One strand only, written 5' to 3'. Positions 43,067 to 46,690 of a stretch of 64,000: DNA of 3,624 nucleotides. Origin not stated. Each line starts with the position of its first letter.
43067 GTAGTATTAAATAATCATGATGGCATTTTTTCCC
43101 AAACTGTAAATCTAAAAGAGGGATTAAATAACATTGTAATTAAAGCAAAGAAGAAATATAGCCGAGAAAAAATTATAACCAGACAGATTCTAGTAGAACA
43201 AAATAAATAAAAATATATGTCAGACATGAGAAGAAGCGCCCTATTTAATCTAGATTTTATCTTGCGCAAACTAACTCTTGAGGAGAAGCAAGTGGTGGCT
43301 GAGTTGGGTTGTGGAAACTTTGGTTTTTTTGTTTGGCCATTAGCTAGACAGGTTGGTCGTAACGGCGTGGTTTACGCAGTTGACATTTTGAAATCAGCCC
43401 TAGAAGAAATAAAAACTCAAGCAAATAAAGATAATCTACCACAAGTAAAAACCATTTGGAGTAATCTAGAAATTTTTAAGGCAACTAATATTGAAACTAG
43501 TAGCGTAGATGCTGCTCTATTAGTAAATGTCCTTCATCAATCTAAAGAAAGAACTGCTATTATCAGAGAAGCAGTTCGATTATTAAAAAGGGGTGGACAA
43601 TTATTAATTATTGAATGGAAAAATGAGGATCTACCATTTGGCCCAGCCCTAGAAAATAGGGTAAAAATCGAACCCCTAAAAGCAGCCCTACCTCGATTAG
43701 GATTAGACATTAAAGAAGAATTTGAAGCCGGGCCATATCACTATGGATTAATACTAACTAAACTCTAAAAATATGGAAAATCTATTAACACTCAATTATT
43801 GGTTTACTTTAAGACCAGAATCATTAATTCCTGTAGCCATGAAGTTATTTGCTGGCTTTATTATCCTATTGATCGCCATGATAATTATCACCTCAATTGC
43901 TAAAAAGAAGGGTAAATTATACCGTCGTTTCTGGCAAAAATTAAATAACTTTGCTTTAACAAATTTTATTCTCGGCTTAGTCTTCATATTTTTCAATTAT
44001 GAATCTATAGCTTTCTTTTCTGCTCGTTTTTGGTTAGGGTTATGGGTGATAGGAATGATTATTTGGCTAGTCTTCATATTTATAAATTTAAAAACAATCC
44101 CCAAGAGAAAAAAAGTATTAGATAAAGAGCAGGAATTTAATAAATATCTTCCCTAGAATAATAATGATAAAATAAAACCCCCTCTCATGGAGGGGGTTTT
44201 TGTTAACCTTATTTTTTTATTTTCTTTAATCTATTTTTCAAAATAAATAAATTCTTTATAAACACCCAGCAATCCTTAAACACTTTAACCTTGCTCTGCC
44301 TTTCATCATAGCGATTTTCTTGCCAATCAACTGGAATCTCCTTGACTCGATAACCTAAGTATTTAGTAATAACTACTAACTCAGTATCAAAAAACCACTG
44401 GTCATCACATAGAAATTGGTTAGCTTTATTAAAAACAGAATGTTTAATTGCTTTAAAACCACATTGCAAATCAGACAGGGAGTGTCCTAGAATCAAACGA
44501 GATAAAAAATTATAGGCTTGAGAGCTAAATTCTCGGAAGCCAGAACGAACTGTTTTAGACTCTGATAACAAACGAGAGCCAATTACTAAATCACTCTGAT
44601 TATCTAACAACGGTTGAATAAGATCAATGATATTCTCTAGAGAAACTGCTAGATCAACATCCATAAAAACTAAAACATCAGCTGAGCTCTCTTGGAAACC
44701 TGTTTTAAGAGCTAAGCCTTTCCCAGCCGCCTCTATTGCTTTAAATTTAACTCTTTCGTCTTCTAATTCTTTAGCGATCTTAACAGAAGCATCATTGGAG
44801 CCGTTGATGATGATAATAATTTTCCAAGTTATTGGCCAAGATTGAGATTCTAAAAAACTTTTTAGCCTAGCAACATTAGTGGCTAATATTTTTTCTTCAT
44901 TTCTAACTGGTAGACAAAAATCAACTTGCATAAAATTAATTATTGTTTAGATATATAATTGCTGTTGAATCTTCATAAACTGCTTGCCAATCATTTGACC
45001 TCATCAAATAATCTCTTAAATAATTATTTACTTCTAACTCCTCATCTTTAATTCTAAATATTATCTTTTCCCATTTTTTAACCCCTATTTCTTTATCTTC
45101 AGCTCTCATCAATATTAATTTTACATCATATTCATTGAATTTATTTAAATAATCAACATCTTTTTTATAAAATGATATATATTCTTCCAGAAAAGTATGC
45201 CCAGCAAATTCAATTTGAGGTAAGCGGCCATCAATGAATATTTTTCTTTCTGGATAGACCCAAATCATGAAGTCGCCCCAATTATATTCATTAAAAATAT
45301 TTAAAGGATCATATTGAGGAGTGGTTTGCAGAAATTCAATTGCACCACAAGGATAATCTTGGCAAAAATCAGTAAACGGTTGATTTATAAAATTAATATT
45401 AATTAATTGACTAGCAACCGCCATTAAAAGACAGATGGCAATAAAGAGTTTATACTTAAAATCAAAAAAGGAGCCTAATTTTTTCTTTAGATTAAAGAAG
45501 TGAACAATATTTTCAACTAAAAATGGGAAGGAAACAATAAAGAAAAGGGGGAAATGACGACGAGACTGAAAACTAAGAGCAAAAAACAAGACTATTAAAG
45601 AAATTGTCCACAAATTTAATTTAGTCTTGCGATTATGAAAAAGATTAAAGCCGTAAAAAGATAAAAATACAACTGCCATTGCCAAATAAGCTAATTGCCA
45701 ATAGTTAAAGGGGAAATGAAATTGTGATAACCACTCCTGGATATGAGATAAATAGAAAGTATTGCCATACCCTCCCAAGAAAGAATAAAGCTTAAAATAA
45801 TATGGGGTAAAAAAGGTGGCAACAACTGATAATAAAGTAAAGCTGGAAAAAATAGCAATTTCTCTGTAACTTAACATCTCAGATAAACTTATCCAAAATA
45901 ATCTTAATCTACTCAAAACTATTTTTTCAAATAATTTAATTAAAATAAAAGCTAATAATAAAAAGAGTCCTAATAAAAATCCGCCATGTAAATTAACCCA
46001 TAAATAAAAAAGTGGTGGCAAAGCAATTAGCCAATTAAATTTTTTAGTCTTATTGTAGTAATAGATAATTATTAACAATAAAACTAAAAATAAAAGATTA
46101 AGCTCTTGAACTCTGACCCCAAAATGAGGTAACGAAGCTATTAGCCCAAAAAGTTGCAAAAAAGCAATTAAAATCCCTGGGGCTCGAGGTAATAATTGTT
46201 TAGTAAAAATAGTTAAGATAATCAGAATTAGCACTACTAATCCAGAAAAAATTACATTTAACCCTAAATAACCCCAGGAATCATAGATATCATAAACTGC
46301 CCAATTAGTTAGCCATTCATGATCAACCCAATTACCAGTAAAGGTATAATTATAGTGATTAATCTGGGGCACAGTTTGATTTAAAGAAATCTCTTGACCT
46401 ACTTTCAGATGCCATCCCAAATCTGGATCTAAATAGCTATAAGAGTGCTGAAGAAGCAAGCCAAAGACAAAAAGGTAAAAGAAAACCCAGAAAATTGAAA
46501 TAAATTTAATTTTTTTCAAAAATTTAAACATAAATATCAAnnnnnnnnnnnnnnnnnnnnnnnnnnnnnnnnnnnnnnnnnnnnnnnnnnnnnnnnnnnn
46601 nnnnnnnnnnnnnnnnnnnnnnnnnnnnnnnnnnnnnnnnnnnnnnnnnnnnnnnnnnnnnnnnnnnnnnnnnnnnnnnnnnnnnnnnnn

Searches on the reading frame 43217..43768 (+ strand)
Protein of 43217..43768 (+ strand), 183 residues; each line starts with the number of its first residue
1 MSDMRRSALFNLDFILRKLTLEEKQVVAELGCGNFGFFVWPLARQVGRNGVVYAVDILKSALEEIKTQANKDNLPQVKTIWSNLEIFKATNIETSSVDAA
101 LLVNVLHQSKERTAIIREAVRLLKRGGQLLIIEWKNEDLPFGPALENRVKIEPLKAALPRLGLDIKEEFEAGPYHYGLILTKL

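Call 7: search_protein_families(library=pfam, proteins=[window:43217-43768:+], max_evalue=0.001)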
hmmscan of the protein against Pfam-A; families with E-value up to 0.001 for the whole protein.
window:43217-43768:+ (183 aa): 8 families
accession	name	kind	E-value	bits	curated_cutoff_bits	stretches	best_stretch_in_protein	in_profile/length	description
PF08241.18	Methyltransf_11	-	5.7e-13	49.8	21.2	1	29-131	2-95/95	Methyltransferase domain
PF13847.12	Methyltransf_31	-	1.1e-12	48.3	27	1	23-140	3-119/145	Methyltransferase domain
PF13649.12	Methyltransf_25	-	2.7e-11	44.4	27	1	27-127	1-97/97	Methyltransferase domain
PF08242.18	Methyltransf_12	-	3e-09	38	30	1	29-129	2-98/98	Methyltransferase domain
PF05175.20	MTS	-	1.6e-08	34.8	23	1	14-147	22-152/170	Methyltransferase small domain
PF01209.24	Ubie_methyltran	-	1.9e-07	31.1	20.1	1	15-138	39-158/233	ubiE/COQ5 methyltransferase family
PF05148.21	Methyltransf_8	-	0.00013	22.3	27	0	12-136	60-161/219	Hypothetical methyltransferase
PF13489.12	Methyltransf_23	-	0.00029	21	27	1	11-146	9-124/164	Methyltransferase domain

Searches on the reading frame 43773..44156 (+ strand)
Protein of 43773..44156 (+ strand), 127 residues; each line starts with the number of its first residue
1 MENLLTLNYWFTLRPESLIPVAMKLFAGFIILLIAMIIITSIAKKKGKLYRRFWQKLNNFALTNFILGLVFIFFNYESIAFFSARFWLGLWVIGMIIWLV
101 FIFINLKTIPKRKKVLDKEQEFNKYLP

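Call 7: search_protein_families(library=pfam, proteins=[window:43773-44156:+], max_evalue=0.001)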
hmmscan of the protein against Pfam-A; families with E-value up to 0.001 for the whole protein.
window:43773-44156:+ (127 aa): 0 families

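Call 42: search_protein_families(library=pfam, proteins=[window:43773-44156:+], max_evalue=1)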
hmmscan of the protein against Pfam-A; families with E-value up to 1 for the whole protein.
window:43773-44156:+ (127 aa): 4 families
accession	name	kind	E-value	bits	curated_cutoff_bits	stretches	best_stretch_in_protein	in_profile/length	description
PF03419.18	Peptidase_U4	-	0.019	14.7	28.4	1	25-114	58-142/284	Sporulation factor SpoIIGA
PF23523.1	Microp_apicomplexa_13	-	0.068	13.4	27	1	83-121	12-50/68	Apicomplexa microprotein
PF16214.10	AC_N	-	0.28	10.7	30.9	1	43-112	180-247/415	Adenylyl cyclase N-terminal extracellular and transmembrane region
PF20990.2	DUF2207_C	-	0.52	10.4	33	1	45-126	129-210/247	Predicted membrane protein (DUF2207) C-terminal domain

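Call 73: search_protein_families(library=ncbifam, proteins=[window:43773-44156:+], max_evalue=0.1)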
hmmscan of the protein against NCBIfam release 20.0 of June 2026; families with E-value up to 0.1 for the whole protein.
window:43773-44156:+ (127 aa): 2 families
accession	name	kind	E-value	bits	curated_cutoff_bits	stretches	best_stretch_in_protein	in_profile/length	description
NF045538.1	AciT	subfamily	0.0023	18.2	100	1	65-104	8-47/114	AciT family ciprofloxacin tolerance protein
TIGR03025.1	EPS_sugtrans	subfamily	0.025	13.8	295.55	1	20-112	25-117/445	exopolysaccharide biosynthesis polyprenyl glycosylphosphotransferase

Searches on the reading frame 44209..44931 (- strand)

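Call 7: search_protein_families(library=pfam, proteins=[window:44209-44931:-], max_evalue=0.001)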
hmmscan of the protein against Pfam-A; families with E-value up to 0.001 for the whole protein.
window:44209-44931:- (240 aa): 1 family
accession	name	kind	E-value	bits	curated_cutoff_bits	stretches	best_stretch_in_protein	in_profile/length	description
PF00535.33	Glycos_transf_2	-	1.8e-22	80.5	23.3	1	6-169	3-166/168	Glycosyl transferase family 2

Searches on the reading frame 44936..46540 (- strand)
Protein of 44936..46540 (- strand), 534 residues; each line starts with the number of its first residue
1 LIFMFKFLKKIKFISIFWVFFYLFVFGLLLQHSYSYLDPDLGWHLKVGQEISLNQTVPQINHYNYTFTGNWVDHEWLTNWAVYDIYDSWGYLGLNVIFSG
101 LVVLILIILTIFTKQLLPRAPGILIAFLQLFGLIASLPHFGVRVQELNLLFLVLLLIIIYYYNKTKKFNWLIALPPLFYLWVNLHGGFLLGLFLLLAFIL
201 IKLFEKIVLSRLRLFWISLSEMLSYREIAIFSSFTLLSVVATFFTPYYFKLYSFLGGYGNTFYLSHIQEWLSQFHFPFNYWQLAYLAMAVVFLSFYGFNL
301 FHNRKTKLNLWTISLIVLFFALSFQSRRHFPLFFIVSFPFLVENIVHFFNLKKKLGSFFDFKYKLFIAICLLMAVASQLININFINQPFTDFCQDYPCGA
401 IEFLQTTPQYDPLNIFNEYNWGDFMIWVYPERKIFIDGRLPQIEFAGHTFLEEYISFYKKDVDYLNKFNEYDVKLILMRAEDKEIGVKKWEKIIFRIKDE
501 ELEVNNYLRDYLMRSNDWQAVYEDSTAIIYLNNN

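Call 7: search_protein_families(library=pfam, proteins=[window:44936-46540:-], max_evalue=0.001)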
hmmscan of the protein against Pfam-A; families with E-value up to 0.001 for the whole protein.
window:44936-46540:- (534 aa): 0 families

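Call 42: search_protein_families(library=pfam, proteins=[window:44936-46540:-], max_evalue=1)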
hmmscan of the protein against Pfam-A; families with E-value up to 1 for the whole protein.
window:44936-46540:- (534 aa): 1 family
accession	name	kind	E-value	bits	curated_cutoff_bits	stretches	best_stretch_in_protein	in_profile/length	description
PF15118.11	DUF4560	-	0.18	12.1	27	0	316-337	31-52/64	Domain of unknown function (DUF4560)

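Call 73: search_protein_families(library=ncbifam, proteins=[window:44936-46540:-], max_evalue=0.1)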
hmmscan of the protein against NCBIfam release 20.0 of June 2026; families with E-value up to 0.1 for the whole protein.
window:44936-46540:- (534 aa): 0 families
